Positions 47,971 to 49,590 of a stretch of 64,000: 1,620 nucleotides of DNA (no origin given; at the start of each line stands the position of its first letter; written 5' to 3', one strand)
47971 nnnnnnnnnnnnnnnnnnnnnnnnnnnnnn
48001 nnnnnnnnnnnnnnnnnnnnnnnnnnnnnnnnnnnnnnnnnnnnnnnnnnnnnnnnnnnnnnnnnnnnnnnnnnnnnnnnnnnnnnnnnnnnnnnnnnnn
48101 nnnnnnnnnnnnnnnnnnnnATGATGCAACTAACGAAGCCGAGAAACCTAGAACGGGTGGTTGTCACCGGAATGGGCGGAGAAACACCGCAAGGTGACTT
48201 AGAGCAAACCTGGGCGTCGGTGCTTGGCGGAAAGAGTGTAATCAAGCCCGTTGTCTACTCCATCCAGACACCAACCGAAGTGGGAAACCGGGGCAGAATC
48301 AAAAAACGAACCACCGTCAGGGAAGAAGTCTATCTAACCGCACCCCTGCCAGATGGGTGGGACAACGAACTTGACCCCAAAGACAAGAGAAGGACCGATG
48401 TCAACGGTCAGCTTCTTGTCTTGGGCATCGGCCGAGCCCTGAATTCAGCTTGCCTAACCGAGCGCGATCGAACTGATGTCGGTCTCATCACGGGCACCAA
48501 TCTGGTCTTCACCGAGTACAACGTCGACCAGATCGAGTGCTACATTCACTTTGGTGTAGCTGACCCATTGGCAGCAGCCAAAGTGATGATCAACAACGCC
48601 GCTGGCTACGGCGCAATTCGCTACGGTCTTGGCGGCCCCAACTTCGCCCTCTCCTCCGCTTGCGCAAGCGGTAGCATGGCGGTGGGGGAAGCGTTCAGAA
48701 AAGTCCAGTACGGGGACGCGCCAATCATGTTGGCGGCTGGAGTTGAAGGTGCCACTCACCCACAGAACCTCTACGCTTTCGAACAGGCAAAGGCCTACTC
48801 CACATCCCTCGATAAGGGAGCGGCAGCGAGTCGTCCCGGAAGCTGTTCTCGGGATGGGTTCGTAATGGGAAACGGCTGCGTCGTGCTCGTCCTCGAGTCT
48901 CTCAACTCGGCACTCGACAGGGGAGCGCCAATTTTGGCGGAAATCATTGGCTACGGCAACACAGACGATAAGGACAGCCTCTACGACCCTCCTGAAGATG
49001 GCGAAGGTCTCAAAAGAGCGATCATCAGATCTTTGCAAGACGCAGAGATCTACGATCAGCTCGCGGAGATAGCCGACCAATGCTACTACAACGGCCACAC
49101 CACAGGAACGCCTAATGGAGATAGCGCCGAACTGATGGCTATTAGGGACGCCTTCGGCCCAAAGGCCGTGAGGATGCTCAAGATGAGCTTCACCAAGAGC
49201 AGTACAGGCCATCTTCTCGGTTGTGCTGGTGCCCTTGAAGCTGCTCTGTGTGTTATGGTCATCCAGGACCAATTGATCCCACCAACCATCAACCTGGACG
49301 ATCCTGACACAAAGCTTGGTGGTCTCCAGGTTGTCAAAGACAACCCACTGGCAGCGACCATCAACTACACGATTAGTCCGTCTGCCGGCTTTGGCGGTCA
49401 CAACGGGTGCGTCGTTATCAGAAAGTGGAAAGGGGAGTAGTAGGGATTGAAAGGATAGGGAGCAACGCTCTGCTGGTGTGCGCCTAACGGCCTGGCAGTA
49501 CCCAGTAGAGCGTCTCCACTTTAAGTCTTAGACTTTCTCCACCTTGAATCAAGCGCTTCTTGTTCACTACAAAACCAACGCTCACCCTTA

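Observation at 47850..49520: Orphan GC-rich FabF-like ketosynthase in a genome that retains only acpP of the fab operon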

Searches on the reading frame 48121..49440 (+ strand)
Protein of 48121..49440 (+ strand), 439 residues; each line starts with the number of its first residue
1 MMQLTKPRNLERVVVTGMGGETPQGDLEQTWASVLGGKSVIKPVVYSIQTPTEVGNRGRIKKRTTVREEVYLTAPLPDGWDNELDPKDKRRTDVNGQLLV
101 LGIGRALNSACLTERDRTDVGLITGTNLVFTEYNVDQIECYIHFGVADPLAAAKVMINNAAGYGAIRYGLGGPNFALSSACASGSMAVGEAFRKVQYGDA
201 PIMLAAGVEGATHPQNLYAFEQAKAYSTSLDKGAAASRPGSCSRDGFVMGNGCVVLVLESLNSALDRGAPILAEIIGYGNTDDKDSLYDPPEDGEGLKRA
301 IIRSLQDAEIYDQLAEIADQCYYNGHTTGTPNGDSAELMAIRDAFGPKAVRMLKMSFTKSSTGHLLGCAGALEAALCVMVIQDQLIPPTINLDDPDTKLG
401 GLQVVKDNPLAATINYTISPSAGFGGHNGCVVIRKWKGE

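Call 4: search_protein_families(library=pfam, proteins=[window:48121-49440:+])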
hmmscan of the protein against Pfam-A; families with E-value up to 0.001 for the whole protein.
window:48121-49440:+ (439 aa): 3 families
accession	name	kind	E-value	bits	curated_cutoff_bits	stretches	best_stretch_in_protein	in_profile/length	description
PF00109.32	ketoacyl-synt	-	2.1e-37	129.5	20.8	1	11-263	2-251/252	Beta-ketoacyl synthase, N-terminal domain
PF02801.28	Ketoacyl-synt_C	-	3.5e-22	79.1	20.8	1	272-392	1-118/119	Beta-ketoacyl synthase, C-terminal domain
PF00108.29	Thiolase_N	-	5.9e-05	23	26.4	1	173-219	77-123/260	Thiolase, N-terminal domain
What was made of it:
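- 48121..49440 (+): KS-A: divergent FabF-family beta-ketoacyl synthase (439 aa; probably starts at the second ATG, 48124, giving 438 aa). Pfam PF00109 and PF02801 (call 4).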

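Call 5: search_protein_families(library=ncbifam, proteins=[window:48121-49440:+], max_evalue=0.001)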
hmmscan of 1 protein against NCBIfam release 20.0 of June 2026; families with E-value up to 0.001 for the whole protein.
window:48121-49440:+ (439 aa): 22 families
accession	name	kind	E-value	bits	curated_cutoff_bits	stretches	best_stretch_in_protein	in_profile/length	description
NF005589.0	PRK07314.1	subfamily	3.1e-95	319.4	387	1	10-436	3-412/413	beta-ketoacyl-ACP synthase II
TIGR03150.1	fabF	equivalog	2.1e-93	313.2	493.75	1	11-434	1-407/407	beta-ketoacyl-ACP synthase II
NF004970.0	PRK06333.1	subfamily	3.1e-91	306.3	525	1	10-437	3-423/424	beta-ketoacyl-ACP synthase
NF006434.0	PRK08722.1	equivalog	3.6e-70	236.9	759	1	11-435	4-413/414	beta-ketoacyl-ACP synthase II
NF006274.0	PRK08439.1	equivalog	2.1e-61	207.9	621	1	12-435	3-405/406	beta-ketoacyl-ACP synthase II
NF005916.1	PRK07910.1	equivalog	1.6e-58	198.6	560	1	2-433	3-415/418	KasA/KasB family beta-ketoacyl-ACP synthase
NF005935.0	PRK07967.1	equivalog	1.7e-56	191.9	630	1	12-437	3-405/406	beta-ketoacyl-ACP synthase I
NF006587.0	PRK09116.1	equivalog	1.1e-54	185.8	470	1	154-437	137-408/408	beta-ketoacyl-ACP synthase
NF005076.0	PRK06501.1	equivalog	8.9e-54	183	629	1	165-434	159-421/425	beta-ketoacyl-ACP synthase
NF005490.0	PRK07103.1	equivalog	8.6e-51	173.3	445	1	10-435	3-412/414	polyketide beta-ketoacyl:acyl carrier protein synthase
NF004618.0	PRK05952.1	equivalog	7.2e-45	153.5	455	1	165-436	131-383/384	beta-ketoacyl-ACP synthase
NF058662.1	cispenta_AmcF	equivalog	2.1e-41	142.2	325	1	13-434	2-368/369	cispentacin biosynthesis acyltransferase subunit AmcF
NF006618.0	PRK09185.1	subfamily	1.3e-36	126.5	407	1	153-434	133-391/394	beta-ketoacyl-ACP synthase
NF045894.1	PKS_plus_SDR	equivalog_domain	2.3e-21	75.2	1740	1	164-398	156-382/1515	type I polyketide synthase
NF041183.1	Pks2_ls1_myc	equivalog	3e-18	64.1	2400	1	106-393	101-373/2086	sulfolipid-1 biosynthesis phthioceranic/hydroxyphthioceranic acid synthase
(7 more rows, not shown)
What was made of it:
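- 48121..49440 (+): NCBIfam FabF is the best hit at 313 bits, below the 493.75 cut-off (call 5).
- On FabF / KAS II: 313.2 and 319.4 bits (call 5).
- On FabB / KAS I: PRK07967 scores 191.9 bits (cut-off 630), well below the FabF models (call 5).
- Closest known: FabF / KAS II. Same: It is the best-scoring family (call 5).
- FabF models rank highest: 313-319 bits, against 192 for FabB, 199 for KasA/B and 173 for the PKS KS model (call 5). FabF models are the best family match (call 5). The score is far below the FabF equivalog and subfamily cut-offs (313-319 against 493.75 and 387, call 5). There are weak matches to PKS KS models (173 bits to PRK07103, call 5).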

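Call 9: find_homologous_proteins(query=window:48121-49440:+)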
Query window:48121-49440:+ (439 aa): 5726 proteins with E <= 0.001 among 8000 candidates; the best 120 are listed.
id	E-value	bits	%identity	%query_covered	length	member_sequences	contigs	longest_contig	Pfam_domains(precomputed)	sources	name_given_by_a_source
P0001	7.8e-295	995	100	100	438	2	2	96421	PF00109.33,PF02801.29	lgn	-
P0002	1.2e-163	563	58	100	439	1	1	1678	PF00109.33,PF02801.29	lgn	-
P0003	3.9e-144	499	58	92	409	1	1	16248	PF00109.33,PF02801.29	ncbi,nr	ncbi:beta-ketoacyl-[acyl-carrier-protein] synthase family protein, partial [Patescibacteria group ba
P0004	1.6e-73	266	40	98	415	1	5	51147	PF00109.33,PF02801.29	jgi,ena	jgi:3-oxoacyl-[acyl-carrier-protein] synthase II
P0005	8.0e-72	261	41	98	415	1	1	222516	PF00109.33,PF00108.30,PF02801.29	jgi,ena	-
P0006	1.4e-70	256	41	98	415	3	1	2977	PF00109.33,PF02801.29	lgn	-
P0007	2.8e-70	256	39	97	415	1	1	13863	PF00109.33,PF02801.29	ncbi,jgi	ncbi:MAG: beta-ketoacyl-ACP synthase II [Candidatus Brocadiaceae bacterium]|jgi:3-oxoacyl-[acyl-carr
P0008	3.5e-70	255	41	98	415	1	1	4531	PF00109.33,PF00108.30,PF02801.29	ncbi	-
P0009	6.9e-70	254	38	98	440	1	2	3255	PF00109.33,PF02801.29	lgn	-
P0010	7.6e-70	254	39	97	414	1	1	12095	PF00109.33,PF02801.29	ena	-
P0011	1.0e-69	254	39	97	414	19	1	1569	PF00109.33,PF02801.29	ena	-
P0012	1.1e-69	254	40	97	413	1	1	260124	PF00109.33,PF02801.29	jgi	jgi:3-oxoacyl-[acyl-carrier-protein] synthase II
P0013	1.4e-69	253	39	97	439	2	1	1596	PF00109.33,PF00108.30,PF02801.29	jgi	-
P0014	1.6e-69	253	40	97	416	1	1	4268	PF00109.33,PF02801.29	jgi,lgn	jgi:3-oxoacyl-[acyl-carrier-protein] synthase II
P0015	1.9e-69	253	39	97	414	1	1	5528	PF00109.33,PF02801.29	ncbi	-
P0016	2.1e-69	253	39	97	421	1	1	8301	PF00109.33,PF02801.29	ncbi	ncbi:MAG TPA: beta-ketoacyl-ACP synthase II, partial [Chloroflexota bacterium]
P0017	2.3e-69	252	40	98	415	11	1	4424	PF00109.33,PF00108.30,PF02801.29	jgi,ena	-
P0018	3.4e-69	252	38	97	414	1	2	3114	PF00109.33,PF02801.29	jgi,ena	jgi:3-oxoacyl-[acyl-carrier-protein] synthase II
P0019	3.6e-69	252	39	97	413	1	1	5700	PF00109.33,PF02801.29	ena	-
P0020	3.9e-69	252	40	97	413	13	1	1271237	PF00109.33,PF02801.29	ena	-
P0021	4.1e-69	252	37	98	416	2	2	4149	PF00109.33,PF02801.29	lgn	-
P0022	5.4e-69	251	39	97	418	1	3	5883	PF00109.33,PF02801.29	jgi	jgi:3-oxoacyl-[acyl-carrier-protein] synthase II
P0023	6.1e-69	251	39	97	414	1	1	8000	PF00109.33,PF02801.29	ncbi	-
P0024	8.5e-69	251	39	97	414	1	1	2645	PF00109.33,PF02801.29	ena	-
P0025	8.7e-69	251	39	97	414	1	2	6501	PF00109.33,PF02801.29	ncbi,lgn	ncbi:MAG: beta-ketoacyl-ACP synthase II [Dehalococcoidia bacterium]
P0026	9.6e-69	250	39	97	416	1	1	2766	PF00109.33,PF02801.29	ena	-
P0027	1.1e-68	250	39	97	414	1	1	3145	PF00109.33,PF02801.29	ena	-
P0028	1.3e-68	250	38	97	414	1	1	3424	PF00109.33,PF02801.29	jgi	jgi:3-oxoacyl-[acyl-carrier-protein] synthase II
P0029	1.4e-68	250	39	97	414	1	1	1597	PF00109.33,PF02801.29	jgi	jgi:3-oxoacyl-[acyl-carrier-protein] synthase II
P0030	1.5e-68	250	39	97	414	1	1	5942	PF00109.33,PF02801.29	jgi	jgi:3-oxoacyl-[acyl-carrier-protein] synthase II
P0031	1.5e-68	250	38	97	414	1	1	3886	PF00109.33,PF02801.29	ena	-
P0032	1.5e-68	250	39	97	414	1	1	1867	PF00109.33,PF02801.29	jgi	jgi:3-oxoacyl-[acyl-carrier-protein] synthase II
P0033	1.6e-68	250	39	97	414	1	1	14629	PF00109.33,PF02801.29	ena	-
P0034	1.6e-68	250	39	97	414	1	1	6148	PF00109.33,PF02801.29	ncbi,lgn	ncbi:MAG: beta-ketoacyl-ACP synthase II [Dehalococcoidia bacterium]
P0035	1.8e-68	250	38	97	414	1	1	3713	PF00109.33,PF02801.29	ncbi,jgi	ncbi:MAG TPA: beta-ketoacyl-ACP synthase II [Gemmatimonadaceae bacterium]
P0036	1.8e-68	250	39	97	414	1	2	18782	PF00109.33,PF02801.29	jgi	jgi:3-oxoacyl-[acyl-carrier-protein] synthase II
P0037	1.9e-68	249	39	97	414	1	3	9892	PF00109.33,PF02801.29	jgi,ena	-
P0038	2.1e-68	249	39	97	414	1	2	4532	PF00109.33,PF02801.29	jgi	jgi:3-oxoacyl-[acyl-carrier-protein] synthase II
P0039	2.1e-68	249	38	97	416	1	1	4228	PF00109.33,PF02801.29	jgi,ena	-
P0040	2.2e-68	249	37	97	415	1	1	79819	PF00109.33,PF02801.29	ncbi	-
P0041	2.3e-68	249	38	97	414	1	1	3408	PF00109.33,PF02801.29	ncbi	-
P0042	2.5e-68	249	38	97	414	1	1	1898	PF00109.33,PF02801.29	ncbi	-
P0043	2.5e-68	249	44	73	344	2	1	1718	PF00109.33,PF00108.30,PF02801.29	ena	-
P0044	2.6e-68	249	38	97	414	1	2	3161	PF00109.33,PF00108.30,PF02801.29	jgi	jgi:3-oxoacyl-[acyl-carrier-protein] synthase II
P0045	2.7e-68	249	38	97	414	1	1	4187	PF00109.33,PF02801.29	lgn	-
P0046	3.3e-68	249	38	97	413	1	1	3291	PF00109.33,PF02801.29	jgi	jgi:3-oxoacyl-[acyl-carrier-protein] synthase II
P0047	3.4e-68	249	38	97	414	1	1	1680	PF00109.33,PF02801.29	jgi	-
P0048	3.7e-68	249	41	97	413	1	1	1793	PF00109.33,PF02801.29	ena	-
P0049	3.8e-68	248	38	97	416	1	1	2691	PF00109.33,PF02801.29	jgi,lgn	jgi:3-oxoacyl-[acyl-carrier-protein] synthase II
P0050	3.9e-68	248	39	97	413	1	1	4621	PF00109.33,PF02801.29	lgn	-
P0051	4.6e-68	248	38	98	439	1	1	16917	PF00109.33,PF02801.29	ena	-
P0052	5.0e-68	248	38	97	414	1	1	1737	PF00109.33,PF02801.29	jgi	-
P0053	6.2e-68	248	38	97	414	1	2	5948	PF00109.33,PF02801.29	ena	-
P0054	6.3e-68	248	37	97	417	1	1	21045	PF00109.33,PF02801.29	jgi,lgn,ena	-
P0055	6.7e-68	248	39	97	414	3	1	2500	PF00109.33,PF00108.30,PF02801.29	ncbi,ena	-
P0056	6.9e-68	248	38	97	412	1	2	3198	PF00109.33,PF02801.29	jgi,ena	-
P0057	7.4e-68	248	38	97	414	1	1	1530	PF00109.33,PF02801.29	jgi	jgi:3-oxoacyl-[acyl-carrier-protein] synthase II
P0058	7.6e-68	248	37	97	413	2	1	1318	PF00109.33,PF00108.30,PF02801.29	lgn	-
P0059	7.6e-68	247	38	97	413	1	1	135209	PF00109.33,PF00108.30,PF02801.29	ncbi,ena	-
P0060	7.8e-68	247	38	97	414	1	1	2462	PF00109.33,PF00108.30,PF02801.29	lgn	-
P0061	9.1e-68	247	38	97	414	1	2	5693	PF00109.33,PF02801.29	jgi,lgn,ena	-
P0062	9.5e-68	247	38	97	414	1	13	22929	PF00109.33,PF02801.29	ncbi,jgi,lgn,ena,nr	ncbi:MAG TPA: beta-ketoacyl-ACP synthase II [Gemmatimonadaceae bacterium]|jgi:3-oxoacyl-[acyl-carrie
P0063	1.1e-67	247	37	98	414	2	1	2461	PF00109.33,PF02801.29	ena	-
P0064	1.1e-67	247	38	97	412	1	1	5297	PF00109.33,PF02801.29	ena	-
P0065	1.1e-67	247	37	97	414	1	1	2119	PF00109.33,PF02801.29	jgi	-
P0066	1.1e-67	247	37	97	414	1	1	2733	PF00109.33,PF02801.29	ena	-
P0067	1.1e-67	247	38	97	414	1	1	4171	PF00109.33,PF02801.29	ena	-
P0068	1.2e-67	247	37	97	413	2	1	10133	PF00109.33,PF00108.30,PF02801.29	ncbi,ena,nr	ncbi:MAG TPA: beta-ketoacyl-ACP synthase II [Gemmatimonadaceae bacterium]|nr:beta-ketoacyl-ACP synth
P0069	1.2e-67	247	38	97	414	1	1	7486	PF00109.33,PF02801.29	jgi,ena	-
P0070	1.3e-67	247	38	97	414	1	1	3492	PF00109.33,PF02801.29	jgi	jgi:3-oxoacyl-[acyl-carrier-protein] synthase II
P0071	1.3e-67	247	38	97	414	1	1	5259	PF00109.33,PF00108.30,PF02801.29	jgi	jgi:3-oxoacyl-[acyl-carrier-protein] synthase II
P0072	1.6e-67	246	37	97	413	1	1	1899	PF00109.33,PF02801.29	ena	-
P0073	1.6e-67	246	37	98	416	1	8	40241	PF00109.33,PF02801.29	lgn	-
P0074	1.6e-67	246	38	97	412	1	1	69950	PF00109.33,PF02801.29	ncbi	-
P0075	2.0e-67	246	38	97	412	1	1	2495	PF00109.33,PF02801.29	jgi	jgi:3-oxoacyl-[acyl-carrier-protein] synthase II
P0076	2.0e-67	246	39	97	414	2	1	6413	PF00109.33,PF02801.29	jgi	-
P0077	2.1e-67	246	38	97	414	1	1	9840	PF00109.33,PF02801.29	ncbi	-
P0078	2.1e-67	246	38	97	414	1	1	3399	PF00109.33,PF02801.29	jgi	-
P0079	2.2e-67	246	38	96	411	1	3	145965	PF00109.33,PF02801.29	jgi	jgi:3-oxoacyl-[acyl-carrier-protein] synthase II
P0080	2.3e-67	246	38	97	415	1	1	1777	PF00109.33,PF02801.29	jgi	jgi:3-oxoacyl-[acyl-carrier-protein] synthase II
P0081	2.4e-67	246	38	97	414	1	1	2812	PF00109.33,PF00108.30,PF02801.29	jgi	jgi:3-oxoacyl-[acyl-carrier-protein] synthase II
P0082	2.4e-67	246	38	97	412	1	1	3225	PF00109.33,PF02801.29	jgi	jgi:3-oxoacyl-[acyl-carrier-protein] synthase II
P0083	2.5e-67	246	39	98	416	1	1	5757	PF00109.33,PF02801.29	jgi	jgi:3-oxoacyl-[acyl-carrier-protein] synthase II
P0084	2.5e-67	246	37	97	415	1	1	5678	PF00109.33,PF02801.29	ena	-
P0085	2.7e-67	246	38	97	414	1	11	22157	PF00109.33,PF00108.30,PF02801.29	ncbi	ncbi:MAG: beta-ketoacyl-ACP synthase II [Gemmatimonadaceae bacterium]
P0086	2.8e-67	246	38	97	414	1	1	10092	PF00109.33,PF00108.30,PF02801.29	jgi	-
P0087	2.8e-67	246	38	97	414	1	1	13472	PF00109.33,PF02801.29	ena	-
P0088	2.8e-67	246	37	98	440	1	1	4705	PF00109.33,PF02801.29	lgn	-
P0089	2.9e-67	246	39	97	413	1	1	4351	PF00109.33,PF02801.29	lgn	-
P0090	3.2e-67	245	38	98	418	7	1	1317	PF00109.33,PF02801.29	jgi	jgi:3-oxoacyl-[acyl-carrier-protein] synthase II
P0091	3.2e-67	245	38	97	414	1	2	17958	PF00109.33,PF00108.30,PF02801.29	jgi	-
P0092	3.5e-67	245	38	97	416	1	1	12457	PF00109.33,PF02801.29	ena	-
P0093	3.7e-67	245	39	97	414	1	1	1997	PF00109.33,PF02801.29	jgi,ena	-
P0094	3.8e-67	245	38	97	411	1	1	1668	PF00109.33,PF00108.30,PF02801.29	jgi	-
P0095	3.9e-67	245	36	97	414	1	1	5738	PF00109.33,PF02801.29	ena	-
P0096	4.3e-67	245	38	97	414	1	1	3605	PF00109.33,PF02801.29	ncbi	-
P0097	4.6e-67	245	38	96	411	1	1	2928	PF00109.33,PF02801.29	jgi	jgi:3-oxoacyl-[acyl-carrier-protein] synthase II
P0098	4.6e-67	245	37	97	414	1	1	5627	PF00109.33,PF00108.30,PF02801.29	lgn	-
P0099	4.7e-67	245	38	98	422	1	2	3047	PF00109.33,PF02801.29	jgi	jgi:3-oxoacyl-[acyl-carrier-protein] synthase II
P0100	4.7e-67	245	38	97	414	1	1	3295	PF00109.33,PF02801.29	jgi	-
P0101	4.8e-67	245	38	97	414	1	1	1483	PF00109.33,PF02801.29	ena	-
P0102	5.1e-67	245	38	97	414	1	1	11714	PF00109.33,PF02801.29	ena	-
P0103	5.2e-67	245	38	97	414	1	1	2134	PF00109.33,PF02801.29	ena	-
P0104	5.6e-67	245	39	97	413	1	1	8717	PF00109.33,PF02801.29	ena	-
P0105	5.6e-67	245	37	97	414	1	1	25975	PF00109.33,PF00108.30,PF02801.29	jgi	jgi:3-oxoacyl-[acyl-carrier-protein] synthase II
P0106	5.7e-67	245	38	97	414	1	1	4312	PF00109.33,PF00108.30,PF02801.29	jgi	-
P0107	5.7e-67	245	38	98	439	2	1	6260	PF00109.33,PF02801.29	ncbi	-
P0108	5.8e-67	245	38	97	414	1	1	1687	PF00109.33,PF02801.29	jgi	jgi:3-oxoacyl-[acyl-carrier-protein] synthase II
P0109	5.8e-67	245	37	97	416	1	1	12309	PF00109.33,PF02801.29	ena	-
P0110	6.0e-67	245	38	96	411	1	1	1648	PF00109.33,PF02801.29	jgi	-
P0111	6.2e-67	244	40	97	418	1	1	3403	PF00109.33,PF02801.29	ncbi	-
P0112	6.8e-67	244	36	94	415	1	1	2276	PF00109.33,PF02801.29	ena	-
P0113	7.1e-67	244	38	97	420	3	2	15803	PF00109.33,PF02801.29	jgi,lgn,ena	-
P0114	7.9e-67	244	38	97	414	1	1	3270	PF00109.33,PF00108.30,PF02801.29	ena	-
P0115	8.0e-67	244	38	97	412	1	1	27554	PF00109.33,PF00108.30,PF02801.29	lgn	-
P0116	8.4e-67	244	38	98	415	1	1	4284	PF00109.33,PF02801.29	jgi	jgi:3-oxoacyl-[acyl-carrier-protein] synthase II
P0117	8.5e-67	244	38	98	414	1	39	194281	PF00109.33,PF00108.30,PF02801.29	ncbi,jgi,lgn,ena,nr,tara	ncbi:MAG: beta-ketoacyl-ACP synthase II [Candidatus Marinimicrobia bacterium]|jgi:3-oxoacyl-[acyl-ca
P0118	9.2e-67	244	37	97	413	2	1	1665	PF00109.33,PF02801.29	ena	-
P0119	1.0e-66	244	40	98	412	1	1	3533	PF00109.33,PF00108.30,PF02801.29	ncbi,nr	ncbi:MAG: beta-ketoacyl-ACP synthase II [Firmicutes bacterium]|nr:beta-ketoacyl-ACP synthase II [Bac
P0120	1.1e-66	244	40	98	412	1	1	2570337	PF00109.33,PF00108.30,PF02801.29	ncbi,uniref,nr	ncbi:beta-ketoacyl-acyl carrier protein synthase II (involved in pimelate synthesis) [Candidatus Hyd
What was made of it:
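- Closest known: FabF / KAS II. Different: About 35-41% identity, below all curated cut-offs (calls 5, 9).
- Only P0001, P0002 and P0003 were found in 5.8 billion clusters (call 9).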

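Call 48: list_cluster_members(proteins=[P0198, P0236, P0004, P0005, P0012, P0009, P0107, P0020, P0003, P0002])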
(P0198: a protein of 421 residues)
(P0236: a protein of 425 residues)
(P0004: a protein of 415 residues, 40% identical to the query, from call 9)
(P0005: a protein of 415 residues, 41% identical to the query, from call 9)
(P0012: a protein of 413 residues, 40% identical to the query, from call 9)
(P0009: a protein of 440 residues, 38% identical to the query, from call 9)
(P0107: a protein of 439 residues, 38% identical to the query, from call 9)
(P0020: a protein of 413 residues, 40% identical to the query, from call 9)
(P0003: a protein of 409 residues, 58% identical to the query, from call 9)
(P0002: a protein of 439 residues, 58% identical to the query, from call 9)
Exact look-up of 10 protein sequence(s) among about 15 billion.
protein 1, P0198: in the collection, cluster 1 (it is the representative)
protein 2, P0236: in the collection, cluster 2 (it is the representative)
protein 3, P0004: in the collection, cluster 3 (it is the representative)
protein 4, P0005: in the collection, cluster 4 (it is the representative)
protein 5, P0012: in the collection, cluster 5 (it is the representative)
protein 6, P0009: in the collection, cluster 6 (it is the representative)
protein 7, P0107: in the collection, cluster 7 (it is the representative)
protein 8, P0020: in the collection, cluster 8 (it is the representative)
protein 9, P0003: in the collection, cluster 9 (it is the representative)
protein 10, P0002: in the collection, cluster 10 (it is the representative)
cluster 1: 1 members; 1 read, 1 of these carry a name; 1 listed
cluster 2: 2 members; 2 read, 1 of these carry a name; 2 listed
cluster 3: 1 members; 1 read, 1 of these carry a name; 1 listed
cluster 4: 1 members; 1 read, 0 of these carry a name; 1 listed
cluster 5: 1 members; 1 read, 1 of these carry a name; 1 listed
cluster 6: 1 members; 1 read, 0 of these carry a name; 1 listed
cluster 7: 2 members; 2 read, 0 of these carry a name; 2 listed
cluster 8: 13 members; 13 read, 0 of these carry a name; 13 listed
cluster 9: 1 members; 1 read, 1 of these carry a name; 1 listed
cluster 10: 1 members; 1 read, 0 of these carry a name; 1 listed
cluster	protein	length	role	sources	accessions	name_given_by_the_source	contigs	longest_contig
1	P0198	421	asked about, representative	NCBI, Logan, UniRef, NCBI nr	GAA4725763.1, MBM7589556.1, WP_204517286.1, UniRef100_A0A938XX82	beta-ketoacyl-[acyl-carrier-protein] synthase family protein [Brevibacillus fulvus] | 3-oxoacyl-[acyl-carrier-protein] synthase II n=1 Tax=Brevibacillus fulvus TaxID=1125967 ...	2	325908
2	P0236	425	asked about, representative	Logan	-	-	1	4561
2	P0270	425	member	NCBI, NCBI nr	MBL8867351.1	MAG: beta-ketoacyl-[acyl-carrier-protein] synthase family protein [Planctomycetia ... | beta-ketoacyl-[acyl-carrier-protein] synthase family protein [Planctomycetia bacterium]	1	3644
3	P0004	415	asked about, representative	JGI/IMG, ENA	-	3-oxoacyl-[acyl-carrier-protein] synthase II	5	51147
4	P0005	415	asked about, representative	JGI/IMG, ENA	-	-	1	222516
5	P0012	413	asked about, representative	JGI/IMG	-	3-oxoacyl-[acyl-carrier-protein] synthase II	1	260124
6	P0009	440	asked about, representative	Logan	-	-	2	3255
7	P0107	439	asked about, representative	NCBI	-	-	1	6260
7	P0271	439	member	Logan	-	-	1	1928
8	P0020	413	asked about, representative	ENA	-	-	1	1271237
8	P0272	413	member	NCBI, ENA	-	-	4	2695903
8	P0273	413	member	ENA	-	-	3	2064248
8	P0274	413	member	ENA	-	-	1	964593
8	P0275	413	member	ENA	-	-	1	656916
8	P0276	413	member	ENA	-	-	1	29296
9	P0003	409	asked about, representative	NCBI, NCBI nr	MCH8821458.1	beta-ketoacyl-[acyl-carrier-protein] synthase family protein, partial [Patescibacteria ... | beta-ketoacyl-[acyl-carrier-protein] synthase family protein [Patescibacteria group ...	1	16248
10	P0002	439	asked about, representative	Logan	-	-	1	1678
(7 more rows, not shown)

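Call 95: search_protein_families(library=padloc, proteins=[window:48121-49440:+], max_evalue=0.001)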
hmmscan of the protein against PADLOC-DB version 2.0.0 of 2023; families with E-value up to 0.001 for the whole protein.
window:48121-49440:+ (439 aa): 0 families

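Call 96: search_dna_similar(query=window:48121-49440:+, collection=phages, mode=protein, max_rows=8)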
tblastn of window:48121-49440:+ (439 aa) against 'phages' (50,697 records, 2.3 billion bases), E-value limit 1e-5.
Records with a match: 29; places in all: 29; records where one place covers at least 80% of the query: 19.
Best place of each record, by identity: <60% 29.
By first word of the organism name: Bacteriophage 9; Listeria 6; Acinetobacter 4; Enterococcus 3; Escherichia 3; Staphylococcus 2; Pseudomonas 1; Salmonella 1.
By host as written in the record: - 14; Listeria monocytogenes 6; Staphylococcus aureus 2; Enterococcus faecalis 2; Escherichia coli 500465 2; Pseudomonas aeruginosa 1; Homo sapiens 1; Escherichia coli O157:H7 ATCC 43895 1.
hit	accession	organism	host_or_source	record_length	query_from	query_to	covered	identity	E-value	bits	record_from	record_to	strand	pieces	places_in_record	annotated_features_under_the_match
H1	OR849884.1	Staphylococcus phage SA 1298 Kay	Staphylococcus aureus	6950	11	437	97%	35.9%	6e-55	202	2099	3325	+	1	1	record has no annotation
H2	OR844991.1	Staphylococcus phage SA 1306 Kay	Staphylococcus aureus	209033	11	437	97%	35.9%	8e-55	202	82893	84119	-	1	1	record has no annotation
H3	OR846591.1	Enterococcus phage Efs 1-1-1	Enterococcus faecalis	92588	5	437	99%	34.9%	3e-47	180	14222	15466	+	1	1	record has no annotation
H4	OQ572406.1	Pseudomonas phage Y4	Pseudomonas aeruginosa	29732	11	436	97%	34.5%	1e-50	190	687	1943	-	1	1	record has no annotation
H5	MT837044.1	Bacteriophage sp.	human fecal samples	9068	10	438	98%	33.6%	2e-50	189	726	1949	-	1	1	record has no annotation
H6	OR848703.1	Listeria phage LM 4-14-1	Listeria monocytogenes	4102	6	437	98%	33.0%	2e-46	177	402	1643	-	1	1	record has no annotation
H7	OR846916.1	Listeria phage LM 4-11-1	Listeria monocytogenes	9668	6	437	98%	32.7%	1e-45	175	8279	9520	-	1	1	record has no annotation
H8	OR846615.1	Enterococcus phage Efs 1-1-1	Enterococcus faecalis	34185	8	437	98%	32.1%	4e-45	174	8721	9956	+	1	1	record has no annotation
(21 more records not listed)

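Call 97: find_related_loci(query=A2, collection=viral_contigs, flank=5000)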
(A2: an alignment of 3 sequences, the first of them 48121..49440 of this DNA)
Query A2 (439 aa) in viral_contigs; peptide patterns used: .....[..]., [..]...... (x = any residue, [..] = any of these).
70 stretches matched a pattern, but none encodes a relative of the query by tblastn (E <= 1e-3).
